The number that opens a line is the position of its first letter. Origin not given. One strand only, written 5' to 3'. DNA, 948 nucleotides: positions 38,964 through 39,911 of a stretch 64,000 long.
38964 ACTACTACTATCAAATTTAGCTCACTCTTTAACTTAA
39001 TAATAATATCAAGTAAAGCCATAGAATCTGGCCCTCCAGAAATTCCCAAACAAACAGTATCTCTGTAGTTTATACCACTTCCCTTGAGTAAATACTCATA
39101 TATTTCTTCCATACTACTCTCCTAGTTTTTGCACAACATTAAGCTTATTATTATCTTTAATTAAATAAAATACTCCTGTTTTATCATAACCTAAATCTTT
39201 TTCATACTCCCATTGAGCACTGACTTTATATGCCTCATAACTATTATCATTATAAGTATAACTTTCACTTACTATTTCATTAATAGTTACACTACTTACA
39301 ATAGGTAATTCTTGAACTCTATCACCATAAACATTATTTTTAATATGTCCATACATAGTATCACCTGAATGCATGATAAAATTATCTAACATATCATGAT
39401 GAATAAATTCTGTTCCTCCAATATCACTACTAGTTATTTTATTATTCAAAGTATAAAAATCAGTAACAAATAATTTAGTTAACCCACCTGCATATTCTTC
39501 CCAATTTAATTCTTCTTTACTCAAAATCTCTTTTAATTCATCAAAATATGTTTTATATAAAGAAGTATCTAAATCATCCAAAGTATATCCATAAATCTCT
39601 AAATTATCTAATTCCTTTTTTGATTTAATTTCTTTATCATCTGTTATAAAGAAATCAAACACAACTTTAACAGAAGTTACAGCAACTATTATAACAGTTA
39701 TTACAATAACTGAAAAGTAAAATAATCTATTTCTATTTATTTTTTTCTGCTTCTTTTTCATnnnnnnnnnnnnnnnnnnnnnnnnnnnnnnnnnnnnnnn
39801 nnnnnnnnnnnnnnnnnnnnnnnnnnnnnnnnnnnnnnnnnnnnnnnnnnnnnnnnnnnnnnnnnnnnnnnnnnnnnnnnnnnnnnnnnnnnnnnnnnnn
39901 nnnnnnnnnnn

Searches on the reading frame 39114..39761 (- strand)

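Call 45: search_protein_families(library=pfam, proteins=[window:39114-39761:-], max_evalue=0.1)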
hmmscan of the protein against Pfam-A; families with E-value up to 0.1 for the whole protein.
window:39114-39761:- (215 aa): 1 family
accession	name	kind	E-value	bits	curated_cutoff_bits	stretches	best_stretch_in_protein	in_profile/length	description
PF09716.15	ETRAMP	-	0.073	13.5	29.1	0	2-31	42-71/81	Malarial early transcribed membrane protein (ETRAMP)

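Call 47: search_protein_families(library=ncbifam, proteins=[window:39114-39761:-], max_evalue=1)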
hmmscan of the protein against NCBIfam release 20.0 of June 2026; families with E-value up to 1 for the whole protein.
window:39114-39761:- (215 aa): 0 families
